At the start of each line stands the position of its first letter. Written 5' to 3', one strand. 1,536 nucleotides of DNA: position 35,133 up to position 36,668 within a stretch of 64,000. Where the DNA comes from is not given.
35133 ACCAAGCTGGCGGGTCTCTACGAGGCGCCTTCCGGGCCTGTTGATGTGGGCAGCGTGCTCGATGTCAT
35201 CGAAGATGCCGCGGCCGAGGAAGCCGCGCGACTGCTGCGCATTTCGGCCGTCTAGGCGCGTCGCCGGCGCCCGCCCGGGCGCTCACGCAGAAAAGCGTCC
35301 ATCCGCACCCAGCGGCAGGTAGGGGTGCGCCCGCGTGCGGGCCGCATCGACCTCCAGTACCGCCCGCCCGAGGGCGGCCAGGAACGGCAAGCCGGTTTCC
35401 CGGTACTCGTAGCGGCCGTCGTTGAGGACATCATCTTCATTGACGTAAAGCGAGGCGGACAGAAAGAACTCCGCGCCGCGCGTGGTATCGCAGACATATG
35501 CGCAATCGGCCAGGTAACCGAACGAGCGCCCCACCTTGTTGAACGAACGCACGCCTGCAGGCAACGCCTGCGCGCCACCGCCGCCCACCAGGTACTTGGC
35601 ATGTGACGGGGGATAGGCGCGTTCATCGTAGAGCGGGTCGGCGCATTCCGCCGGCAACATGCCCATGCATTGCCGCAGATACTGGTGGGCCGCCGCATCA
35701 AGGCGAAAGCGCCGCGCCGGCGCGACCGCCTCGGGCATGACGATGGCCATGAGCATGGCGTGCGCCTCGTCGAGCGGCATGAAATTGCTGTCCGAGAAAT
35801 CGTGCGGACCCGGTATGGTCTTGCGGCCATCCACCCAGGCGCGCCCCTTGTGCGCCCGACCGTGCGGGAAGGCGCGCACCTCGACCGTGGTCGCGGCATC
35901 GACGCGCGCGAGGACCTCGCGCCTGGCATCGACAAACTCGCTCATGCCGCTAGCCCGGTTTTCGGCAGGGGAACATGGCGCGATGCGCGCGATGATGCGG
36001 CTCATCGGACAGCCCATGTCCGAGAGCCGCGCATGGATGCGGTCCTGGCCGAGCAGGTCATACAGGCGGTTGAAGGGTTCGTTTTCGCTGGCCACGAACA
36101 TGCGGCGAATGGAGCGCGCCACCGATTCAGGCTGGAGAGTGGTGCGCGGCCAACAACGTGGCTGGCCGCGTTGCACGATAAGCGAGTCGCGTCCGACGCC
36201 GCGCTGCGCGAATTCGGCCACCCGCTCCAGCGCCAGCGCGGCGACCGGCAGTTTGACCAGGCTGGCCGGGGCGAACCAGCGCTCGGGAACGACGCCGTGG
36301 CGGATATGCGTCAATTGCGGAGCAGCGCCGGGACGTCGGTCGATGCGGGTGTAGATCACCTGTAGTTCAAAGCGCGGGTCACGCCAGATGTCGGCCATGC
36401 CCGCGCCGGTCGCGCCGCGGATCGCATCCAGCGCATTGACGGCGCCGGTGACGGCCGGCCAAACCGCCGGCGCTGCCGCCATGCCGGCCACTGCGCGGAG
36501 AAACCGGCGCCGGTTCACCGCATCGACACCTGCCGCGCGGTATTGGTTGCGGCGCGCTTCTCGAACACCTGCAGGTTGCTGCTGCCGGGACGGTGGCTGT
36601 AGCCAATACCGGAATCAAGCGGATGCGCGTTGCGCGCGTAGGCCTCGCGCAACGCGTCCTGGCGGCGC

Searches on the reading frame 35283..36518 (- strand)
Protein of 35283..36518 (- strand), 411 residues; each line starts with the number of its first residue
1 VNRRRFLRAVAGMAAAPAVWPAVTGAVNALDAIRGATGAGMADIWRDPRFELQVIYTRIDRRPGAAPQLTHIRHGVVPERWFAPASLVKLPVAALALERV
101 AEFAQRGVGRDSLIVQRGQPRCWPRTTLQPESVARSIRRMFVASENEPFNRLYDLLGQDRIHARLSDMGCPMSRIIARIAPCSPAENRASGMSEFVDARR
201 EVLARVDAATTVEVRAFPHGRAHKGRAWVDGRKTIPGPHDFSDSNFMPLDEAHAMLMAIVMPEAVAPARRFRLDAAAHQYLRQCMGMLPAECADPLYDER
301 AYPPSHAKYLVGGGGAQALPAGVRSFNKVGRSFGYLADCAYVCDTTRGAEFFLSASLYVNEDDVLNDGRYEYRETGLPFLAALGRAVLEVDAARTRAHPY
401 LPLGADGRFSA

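Call 9: search_protein_families(library=pfam, proteins=[window:35283-36518:-], max_evalue=0.01)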
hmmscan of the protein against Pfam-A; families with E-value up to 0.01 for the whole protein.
window:35283-36518:- (411 aa): 1 family
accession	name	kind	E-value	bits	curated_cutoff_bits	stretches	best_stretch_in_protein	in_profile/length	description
PF13354.11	Beta-lactamase2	-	1.5e-07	31.4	22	1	75-200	14-131/214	Beta-lactamase enzyme family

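Call 10: search_protein_families(library=ncbifam, proteins=[window:35283-36518:-], max_evalue=0.01)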
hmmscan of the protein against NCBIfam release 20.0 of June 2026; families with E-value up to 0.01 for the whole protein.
window:35283-36518:- (411 aa): 0 families

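Call 20: find_homologous_proteins(query=window:35283-36518:-)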
Query window:35283-36518:- (411 aa): 258 proteins with E <= 0.001 among 8000 candidates; the best 120 are listed.
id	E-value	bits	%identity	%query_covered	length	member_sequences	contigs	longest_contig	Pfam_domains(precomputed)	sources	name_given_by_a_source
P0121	2.1e-275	931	100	100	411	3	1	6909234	PF13354.13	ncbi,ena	-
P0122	4.7e-228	775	84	100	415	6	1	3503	PF13354.13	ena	-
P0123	1.5e-227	774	84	100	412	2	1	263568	PF13354.13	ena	-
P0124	1.6e-226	770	83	100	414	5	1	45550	-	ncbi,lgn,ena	-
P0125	3.6e-188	644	71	100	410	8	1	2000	PF13354.13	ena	-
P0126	1.3e-187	642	71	100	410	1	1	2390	PF13354.13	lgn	-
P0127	1.7e-186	638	70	100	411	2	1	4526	PF13354.13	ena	-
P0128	3.7e-186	637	72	94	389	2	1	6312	PF13354.13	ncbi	-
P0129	8.2e-186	636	72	96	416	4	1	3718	PF13354.13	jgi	jgi:hypothetical protein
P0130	9.3e-186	636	70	100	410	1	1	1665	PF13354.13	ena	-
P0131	1.9e-185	635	69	100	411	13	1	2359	PF13354.13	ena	-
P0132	1.0e-181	623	69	100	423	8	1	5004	PF13354.13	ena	-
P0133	1.6e-177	609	68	100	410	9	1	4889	PF13354.13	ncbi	-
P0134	1.7e-175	602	66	100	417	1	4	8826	PF13354.13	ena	-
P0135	3.2e-173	595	66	100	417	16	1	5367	PF13354.13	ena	-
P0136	9.8e-173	593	65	100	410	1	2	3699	PF13354.13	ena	-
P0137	2.6e-172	592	66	100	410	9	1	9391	PF13354.13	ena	-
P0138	4.6e-172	591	69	93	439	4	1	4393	PF13354.13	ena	-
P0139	8.9e-171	587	70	90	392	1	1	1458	PF13354.13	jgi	jgi:hypothetical protein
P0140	2.0e-169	582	69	92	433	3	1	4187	PF13354.13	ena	-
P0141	8.1e-167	574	68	90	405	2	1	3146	PF13354.13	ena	-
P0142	5.0e-159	548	62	97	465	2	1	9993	PF13354.13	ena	-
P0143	5.3e-158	545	62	97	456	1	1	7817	PF13354.13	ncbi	-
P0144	5.8e-157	541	61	97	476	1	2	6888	PF13354.13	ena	-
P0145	6.7e-157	541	62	95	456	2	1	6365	PF13354.13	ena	-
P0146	4.2e-156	538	60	100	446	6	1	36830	PF13354.13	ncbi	-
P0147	8.3e-155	534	65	93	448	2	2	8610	PF13354.13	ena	-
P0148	2.1e-146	506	68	81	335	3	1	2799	PF13354.13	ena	-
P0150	9.3e-87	310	43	92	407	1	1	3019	PF13354.13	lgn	-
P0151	3.9e-82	295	42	86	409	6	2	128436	PF13354.13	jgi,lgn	jgi:hypothetical protein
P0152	5.8e-81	291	42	81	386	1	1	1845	PF13354.13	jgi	jgi:hypothetical protein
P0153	1.8e-79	286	40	91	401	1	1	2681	PF13354.13,PF00905.28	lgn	-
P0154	2.6e-76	276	38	95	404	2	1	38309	PF13354.13,PF00905.28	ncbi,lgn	-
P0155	8.4e-76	274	39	90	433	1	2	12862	PF13354.13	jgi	jgi:hypothetical protein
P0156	1.5e-75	273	38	90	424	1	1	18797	PF13354.13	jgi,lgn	jgi:hypothetical protein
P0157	2.1e-74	269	41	94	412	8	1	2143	PF13354.13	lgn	-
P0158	5.3e-74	268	38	94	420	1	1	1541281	PF13354.13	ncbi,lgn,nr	ncbi:MAG: serine hydrolase [Bacteroidia bacterium]|nr:serine hydrolase [Bacteroidia bacterium]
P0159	2.9e-72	262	39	91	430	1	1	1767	PF13354.13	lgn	-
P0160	5.6e-72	261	39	90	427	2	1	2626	PF13354.13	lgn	-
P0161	9.6e-72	261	39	92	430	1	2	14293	PF13354.13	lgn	-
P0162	1.2e-71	260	39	95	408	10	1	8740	PF13354.13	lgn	-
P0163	2.0e-71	259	39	87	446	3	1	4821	PF13354.13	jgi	jgi:hypothetical protein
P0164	2.3e-71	259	40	90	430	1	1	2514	PF13354.13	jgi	jgi:Beta-lactamase enzyme family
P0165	6.4e-71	258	39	85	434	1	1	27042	PF13354.13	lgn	-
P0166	7.1e-71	258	37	98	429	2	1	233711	PF13354.13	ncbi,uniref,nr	ncbi:serine hydrolase [Hymenobacter endophyticus]|uniref:Serine hydrolase n=1 Tax=Hymenobacter endop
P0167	9.6e-71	257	37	95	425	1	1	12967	PF13354.13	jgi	jgi:hypothetical protein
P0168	1.0e-70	257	39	94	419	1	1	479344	PF13354.13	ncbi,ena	-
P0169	1.5e-70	257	39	90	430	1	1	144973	PF13354.13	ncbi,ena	-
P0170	1.6e-70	257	38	95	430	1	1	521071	PF13354.13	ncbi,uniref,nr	ncbi:serine hydrolase [Hymenobacter perfusus]|uniref:Beta-lactamase class A catalytic domain-contain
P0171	1.8e-70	256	38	98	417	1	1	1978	PF13354.13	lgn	-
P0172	2.1e-70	256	39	90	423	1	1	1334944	PF13354.13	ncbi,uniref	ncbi:serine hydrolase [Hymenobacter sp. B81]|uniref:serine hydrolase n=1 Tax=Hymenobacter sp. B81 Ta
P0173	2.2e-70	256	39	90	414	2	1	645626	PF13354.13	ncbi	ncbi:hypothetical protein GCM10028821_20110 [Hymenobacter jeollabukensis]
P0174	2.2e-70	256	40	88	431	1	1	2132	PF13354.13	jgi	jgi:Beta-lactamase enzyme family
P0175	2.8e-70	256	39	91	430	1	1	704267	PF13354.13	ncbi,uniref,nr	ncbi:serine hydrolase [Hymenobacter edaphi]|uniref:Beta-lactamase class A catalytic domain-containin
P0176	3.9e-70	255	37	95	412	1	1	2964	PF13354.13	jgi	jgi:hypothetical protein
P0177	4.6e-70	255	38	91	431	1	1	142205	PF13354.13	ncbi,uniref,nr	ncbi:class A beta-lactamase-related serine hydrolase [Hymenobacter sp. 15J16-1T3B]|uniref:serine hyd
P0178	8.5e-70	254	39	86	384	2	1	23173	PF13354.13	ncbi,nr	ncbi:hypothetical protein B0919_24400 [Hymenobacter sp. CRA2]|nr:hypothetical protein B0919_24400 [H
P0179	1.1e-69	254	39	90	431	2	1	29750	PF13354.13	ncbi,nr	ncbi:serine hydrolase [Hymenobacter amundsenii]|nr:serine hydrolase [Hymenobacter amundsenii]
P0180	5.2e-69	252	39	90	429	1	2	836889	PF13354.13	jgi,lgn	jgi:hypothetical protein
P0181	1.0e-68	251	38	90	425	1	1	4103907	PF13354.13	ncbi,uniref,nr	ncbi:hypothetical protein D3Y59_10530 [Hymenobacter oligotrophus]|uniref:Beta-lactamase class A cata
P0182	1.2e-68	250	38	84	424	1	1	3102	PF13354.13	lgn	-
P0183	1.5e-68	250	42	84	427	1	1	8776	PF13354.13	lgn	-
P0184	1.7e-68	250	43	86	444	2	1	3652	PF13354.13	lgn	-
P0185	3.0e-68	249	37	90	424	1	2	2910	PF13354.13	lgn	-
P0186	4.0e-68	249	38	85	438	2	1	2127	PF13354.13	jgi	-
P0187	5.5e-68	248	38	84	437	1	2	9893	PF13354.13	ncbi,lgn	-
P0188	6.5e-68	248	39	86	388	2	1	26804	PF13354.13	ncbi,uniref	ncbi:serine hydrolase [uncultured Hymenobacter sp.]|uniref:serine hydrolase n=1 Tax=uncultured Hymen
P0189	9.1e-68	247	38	91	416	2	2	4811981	PF13354.13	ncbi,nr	ncbi:serine hydrolase [Hymenobacter busanensis]|nr:serine hydrolase [Hymenobacter busanensis] QHJ077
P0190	9.7e-68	247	37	90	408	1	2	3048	PF13354.13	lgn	-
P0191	1.0e-67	247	38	91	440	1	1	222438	PF13354.13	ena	-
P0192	1.6e-67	247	38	89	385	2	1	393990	PF13354.13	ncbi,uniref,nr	ncbi:serine hydrolase [Hymenobacter gummosus]|uniref:serine hydrolase n=1 Tax=Hymenobacter gummosus 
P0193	1.6e-67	247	39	84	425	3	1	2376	PF13354.13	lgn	-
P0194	1.7e-67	247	38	87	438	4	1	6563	PF13354.13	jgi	jgi:hypothetical protein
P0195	1.9e-67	246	38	90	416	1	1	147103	PF13354.13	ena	-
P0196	2.0e-67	246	38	85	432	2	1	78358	PF13354.13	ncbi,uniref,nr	ncbi:serine hydrolase [Hymenobacter sp. BT491]|uniref:serine hydrolase n=1 Tax=Hymenobacter sp. BT49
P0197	2.0e-67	246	39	85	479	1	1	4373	PF13354.13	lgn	-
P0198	2.1e-67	246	36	94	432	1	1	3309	PF13354.13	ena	-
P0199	4.5e-67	245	37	92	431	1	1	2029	PF13354.13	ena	-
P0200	4.7e-67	245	39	87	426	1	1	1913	PF13354.13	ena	-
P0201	7.1e-67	245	38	85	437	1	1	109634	PF13354.13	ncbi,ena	-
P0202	7.5e-67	244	39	84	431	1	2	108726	PF13354.13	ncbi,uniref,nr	ncbi:serine hydrolase [Hymenobacter rubripertinctus]|uniref:Beta-lactamase class A catalytic domain-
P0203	7.7e-67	244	38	89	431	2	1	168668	PF13354.13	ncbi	ncbi:hypothetical protein GCM10027511_25310 [Hymenobacter humi]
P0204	1.0e-66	244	38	91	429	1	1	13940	PF13354.13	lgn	-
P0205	1.3e-66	244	38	90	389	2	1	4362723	PF13354.13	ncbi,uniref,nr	ncbi:class A beta-lactamase-related serine hydrolase [Hymenobacter latericus]|uniref:class A beta-la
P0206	1.3e-66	244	40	84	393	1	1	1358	PF13354.13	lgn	-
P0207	1.7e-66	243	37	89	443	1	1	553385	PF13354.13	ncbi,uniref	ncbi:hypothetical protein GCM10022408_09720 [Hymenobacter fastidiosus]|uniref:Beta-lactamase class A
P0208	2.1e-66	243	39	86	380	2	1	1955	PF13354.13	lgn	-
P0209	2.4e-66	243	37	87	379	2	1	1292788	PF13354.13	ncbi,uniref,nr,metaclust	ncbi:hypothetical protein ASU33_08775 [Solirubrum puertoriconensis]|uniref:Beta-lactamase class A ca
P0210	3.8e-66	242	39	83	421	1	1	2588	PF13354.13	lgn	-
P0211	4.1e-66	242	34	90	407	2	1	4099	PF13354.13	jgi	jgi:hypothetical protein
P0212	5.8e-66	241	37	89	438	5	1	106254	PF13354.13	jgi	jgi:hypothetical protein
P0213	9.8e-66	241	37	88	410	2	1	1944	PF13354.13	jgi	jgi:hypothetical protein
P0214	1.0e-65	241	38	84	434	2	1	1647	PF13354.13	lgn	-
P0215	1.0e-65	241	38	85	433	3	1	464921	PF13354.13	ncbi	ncbi:serine hydrolase [Hymenobacter tenuis]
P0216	1.4e-65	240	35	91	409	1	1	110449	PF13354.13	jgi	jgi:hypothetical protein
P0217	1.4e-65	240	37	89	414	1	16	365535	PF13354.13,PF00905.28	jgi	jgi:hypothetical protein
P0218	2.4e-65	239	38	85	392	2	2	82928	PF13354.13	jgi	-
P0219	2.5e-65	239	36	95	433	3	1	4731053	PF13354.13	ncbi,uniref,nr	ncbi:serine hydrolase [Hymenobacter sp. DG01]|uniref:serine hydrolase n=1 Tax=Hymenobacter sp. DG01 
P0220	3.5e-65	239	35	87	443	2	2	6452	PF13354.13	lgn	-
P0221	3.9e-65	239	37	88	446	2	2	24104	PF13354.13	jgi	jgi:hypothetical protein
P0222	4.0e-65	239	36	87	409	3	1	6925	PF13354.13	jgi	jgi:hypothetical protein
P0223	5.1e-65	238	39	85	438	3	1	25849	PF13354.13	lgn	-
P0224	5.3e-65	238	39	84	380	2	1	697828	PF13354.13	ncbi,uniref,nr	ncbi:serine hydrolase [Hymenobacter daecheongensis]|uniref:serine hydrolase n=1 Tax=Hymenobacter dae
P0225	7.3e-65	238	38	84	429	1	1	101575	PF13354.13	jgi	jgi:hypothetical protein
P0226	8.0e-65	238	37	89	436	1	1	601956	PF13354.13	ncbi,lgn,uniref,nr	ncbi:serine hydrolase [Hymenobacter norwichensis]|uniref:serine hydrolase n=1 Tax=Hymenobacter norwi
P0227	8.2e-65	238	36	89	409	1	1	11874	PF13354.13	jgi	jgi:hypothetical protein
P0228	9.2e-65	238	38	89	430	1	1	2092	PF13354.13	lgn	-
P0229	1.3e-64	237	35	91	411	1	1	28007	PF13354.13,PF00905.28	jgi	jgi:hypothetical protein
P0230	1.5e-64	237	38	87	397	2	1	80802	PF13354.13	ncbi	-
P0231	1.5e-64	237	38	90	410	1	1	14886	PF13354.13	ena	-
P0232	5.3e-64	235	38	83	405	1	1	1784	PF13354.13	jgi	jgi:hypothetical protein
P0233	6.7e-64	235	36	90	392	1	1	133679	PF13354.13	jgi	-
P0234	9.5e-64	234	37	91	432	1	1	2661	PF13354.13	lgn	-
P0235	1.1e-63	234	36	93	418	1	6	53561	PF13354.13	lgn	-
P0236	2.4e-63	233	36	88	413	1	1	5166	PF13354.13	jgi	jgi:hypothetical protein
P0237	2.5e-63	233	38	87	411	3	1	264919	PF13354.13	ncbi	ncbi:serine hydrolase [Hymenobacter sp. HD11105]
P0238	2.5e-63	233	38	86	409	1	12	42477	PF13354.13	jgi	jgi:hypothetical protein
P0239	2.9e-63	233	39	84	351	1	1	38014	PF13354.13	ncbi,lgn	-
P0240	4.6e-63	232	36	85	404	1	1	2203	PF13354.13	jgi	jgi:hypothetical protein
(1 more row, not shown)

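Call 22: find_encoding_contigs(protein=P0121, flank=10000, max_places=3)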
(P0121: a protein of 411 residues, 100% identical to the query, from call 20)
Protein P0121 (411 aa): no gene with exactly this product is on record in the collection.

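Call 29: find_encoding_contigs(protein=P0123, flank=10000, max_places=3)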
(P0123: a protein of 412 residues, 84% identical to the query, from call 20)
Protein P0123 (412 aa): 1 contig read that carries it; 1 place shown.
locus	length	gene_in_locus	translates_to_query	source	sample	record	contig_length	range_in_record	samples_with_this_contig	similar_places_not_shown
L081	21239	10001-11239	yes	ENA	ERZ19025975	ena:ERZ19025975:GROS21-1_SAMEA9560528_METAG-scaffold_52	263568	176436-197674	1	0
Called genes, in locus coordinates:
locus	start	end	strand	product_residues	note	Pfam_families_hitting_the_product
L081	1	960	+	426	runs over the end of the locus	PF05977:MFS_3, PF07690:MFS_1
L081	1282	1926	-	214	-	PF13505:OMP_b-brl, PF01389:OmpA_membrane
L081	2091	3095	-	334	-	PF03401:TctC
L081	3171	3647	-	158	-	PF12802:MarR_2 (weak), PF13404:HTH_AsnC-type, PF13412:HTH_24, PF08279:HTH_11 (weak), PF01037:AsnC_trans_reg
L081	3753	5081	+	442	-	PF00202:Aminotran_3, PF00155:Aminotran_1_2 (weak)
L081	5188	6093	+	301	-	PF00892:EamA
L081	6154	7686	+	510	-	PF07364:DUF1485, PF07171:MlrC_C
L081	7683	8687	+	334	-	PF03401:TctC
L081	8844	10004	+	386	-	-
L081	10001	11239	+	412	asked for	PF13354:Beta-lactamase2 (faint)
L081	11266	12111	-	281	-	PF01636:APH (faint), PF01163:RIO1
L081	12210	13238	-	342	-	PF01408:GFO_IDH_MocA, PF02894:GFO_IDH_MocA_C, PF22725:GFO_IDH_MocA_C3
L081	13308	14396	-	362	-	PF07690:MFS_1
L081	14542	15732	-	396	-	PF02515:CoA_transf_3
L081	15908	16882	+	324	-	PF00126:HTH_1, PF03466:LysR_substrate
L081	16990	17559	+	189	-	PF02627:CMD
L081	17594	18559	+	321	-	PF03401:TctC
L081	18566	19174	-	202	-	PF02798:GST_N (weak), PF13417:GST_N_3, PF13409:GST_N_2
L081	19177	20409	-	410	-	PF02515:CoA_transf_3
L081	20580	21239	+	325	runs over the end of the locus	PF03401:TctC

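Call 30: find_encoding_contigs(protein=P0124, flank=10000, max_places=3)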
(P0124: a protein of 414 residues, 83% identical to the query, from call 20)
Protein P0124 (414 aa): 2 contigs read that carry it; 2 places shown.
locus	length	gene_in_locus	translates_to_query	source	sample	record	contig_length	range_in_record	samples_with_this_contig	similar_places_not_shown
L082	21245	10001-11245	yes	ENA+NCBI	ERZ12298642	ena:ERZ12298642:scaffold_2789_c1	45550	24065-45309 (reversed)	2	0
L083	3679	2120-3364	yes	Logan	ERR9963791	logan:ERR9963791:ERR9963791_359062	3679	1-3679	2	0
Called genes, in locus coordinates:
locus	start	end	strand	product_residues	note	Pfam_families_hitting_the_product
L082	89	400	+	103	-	PF04972:BON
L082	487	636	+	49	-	PF18919:DUF5670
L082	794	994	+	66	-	-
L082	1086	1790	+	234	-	PF04972:BON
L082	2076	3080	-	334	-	PF03401:TctC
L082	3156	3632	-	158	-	PF13404:HTH_AsnC-type, PF13412:HTH_24, PF08279:HTH_11 (weak), PF01037:AsnC_trans_reg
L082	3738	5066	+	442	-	PF00202:Aminotran_3, PF00155:Aminotran_1_2 (weak)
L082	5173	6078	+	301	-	PF00892:EamA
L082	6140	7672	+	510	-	PF07364:DUF1485, PF07171:MlrC_C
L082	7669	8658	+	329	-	PF03401:TctC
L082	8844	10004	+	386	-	-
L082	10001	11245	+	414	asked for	-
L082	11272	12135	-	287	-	PF01636:APH (faint), PF01163:RIO1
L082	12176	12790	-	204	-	PF00072:Response_reg, PF08281:Sigma70_r4_2, PF00196:GerE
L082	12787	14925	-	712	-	PF02743:dCache_1, PF00672:HAMP, PF00989:PAS, PF13188:PAS_8, PF08448:PAS_4 (weak), PF13426:PAS_9 (weak), PF00512:HisKA, PF02518:HATPase_c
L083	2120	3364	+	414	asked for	-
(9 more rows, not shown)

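Call 39: search_solved_structures(query=A3, max_evalue=0.01, show_alignments=2)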
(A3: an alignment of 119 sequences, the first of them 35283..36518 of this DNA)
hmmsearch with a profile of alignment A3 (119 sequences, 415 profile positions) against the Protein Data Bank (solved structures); distinct sequences matched with E-value up to 0.01: 16.
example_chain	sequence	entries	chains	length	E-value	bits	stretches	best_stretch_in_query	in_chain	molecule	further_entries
6dgu_B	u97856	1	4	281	1.1e-06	31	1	86-223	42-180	Beta-lactamase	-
4d2o_A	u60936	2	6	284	1.1e-06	30.9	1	86-223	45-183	PER-2 BETA-LACTAMASE | Beta-lactamase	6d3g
8eo5_A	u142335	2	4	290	2.2e-06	29.9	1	88-196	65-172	LRA-5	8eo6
8joi_A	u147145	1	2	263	2.5e-06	29.8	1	79-212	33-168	Beta-lactamase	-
5eoe_A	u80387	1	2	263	4.4e-06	29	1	79-211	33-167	Beta-lactamase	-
5eoo_A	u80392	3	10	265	4.5e-06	28.9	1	79-211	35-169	Beta-lactamase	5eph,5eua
8jk3_A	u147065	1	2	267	4.6e-06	28.9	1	79-211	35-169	Beta-lactamase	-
8eo7_A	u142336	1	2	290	8.4e-06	28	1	88-196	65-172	beta-lactamase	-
4ewf_A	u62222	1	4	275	2.4e-05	26.5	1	75-188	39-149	Beta-lactamase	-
1e25_A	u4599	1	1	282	4.4e-05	25.7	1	87-224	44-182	EXTENDED-SPECTRUM BETA-LACTAMASE PER-1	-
2j7v_A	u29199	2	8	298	0.00021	23.4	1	80-188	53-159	TLL2115 PROTEIN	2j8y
4hes_A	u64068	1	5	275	0.00022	23.3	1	84-203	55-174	Beta-lactamase class A-like protein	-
2j9o_A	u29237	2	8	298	0.00042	22.4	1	80-184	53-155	TLL2115 PROTEIN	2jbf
8isp_A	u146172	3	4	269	0.0018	20.3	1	75-164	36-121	Beta-lactamase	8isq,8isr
8iso_A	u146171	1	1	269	0.002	20.2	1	75-164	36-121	Beta-lactamase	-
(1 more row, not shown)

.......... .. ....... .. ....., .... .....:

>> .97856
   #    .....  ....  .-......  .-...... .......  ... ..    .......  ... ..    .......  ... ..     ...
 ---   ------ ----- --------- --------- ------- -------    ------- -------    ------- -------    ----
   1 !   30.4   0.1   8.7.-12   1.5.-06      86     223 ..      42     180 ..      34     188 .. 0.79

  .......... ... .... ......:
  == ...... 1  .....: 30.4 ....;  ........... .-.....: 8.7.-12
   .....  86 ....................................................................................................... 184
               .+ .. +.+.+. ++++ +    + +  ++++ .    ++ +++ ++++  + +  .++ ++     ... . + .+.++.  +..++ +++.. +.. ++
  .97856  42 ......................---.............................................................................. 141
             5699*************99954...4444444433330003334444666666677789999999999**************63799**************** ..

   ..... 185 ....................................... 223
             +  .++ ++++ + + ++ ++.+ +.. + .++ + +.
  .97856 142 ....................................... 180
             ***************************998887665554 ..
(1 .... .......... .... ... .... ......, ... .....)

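Call 46: predict_structure(alignment_id=A3)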
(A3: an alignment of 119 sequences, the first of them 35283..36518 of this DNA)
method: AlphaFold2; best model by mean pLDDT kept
length: 411 residues; sequences in the alignment: 119
mean_pLDDT: 93.5   pTM: 0.91
mean pLDDT of the five models: 93.5, 92.8, 92.4, 91.7, 91.3
residues with pLDDT >= 90: 370; 70-90: 14; 50-70: 13; < 50: 14
segments of 3 or more residues with pLDDT < 50: 12-19, 21-25
pLDDT, mean of each block of 10 residues (from residue 1): 55 47 61 96 97 98 94 96 96 99 98 95 83 98 97 98 98 97 96 96 98 97 98 97 98 99 97 98 98 97 97 96 98 98 97 99 97 98 98 92 93 75
secondary structure, 60 per line:
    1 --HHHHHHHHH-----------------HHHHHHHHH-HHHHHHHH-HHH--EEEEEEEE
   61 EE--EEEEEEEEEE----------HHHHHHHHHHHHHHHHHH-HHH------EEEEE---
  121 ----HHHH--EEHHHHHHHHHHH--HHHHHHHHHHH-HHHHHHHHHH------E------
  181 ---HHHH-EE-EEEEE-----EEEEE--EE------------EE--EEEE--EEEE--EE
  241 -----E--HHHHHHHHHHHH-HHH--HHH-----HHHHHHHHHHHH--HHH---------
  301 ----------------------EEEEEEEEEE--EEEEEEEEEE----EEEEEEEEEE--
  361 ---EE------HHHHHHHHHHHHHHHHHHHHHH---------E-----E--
elements in order: H3-11 H29-37 H39-46 E53-62 E65-74 H85-102 E113-117 H125-128 H133-143 H146-156 H158-167 H184-187 E192-196 E202-206 E227-230 E233-236 H249-260 H275-286 E323-332 E335-344 E349-358 H372-393
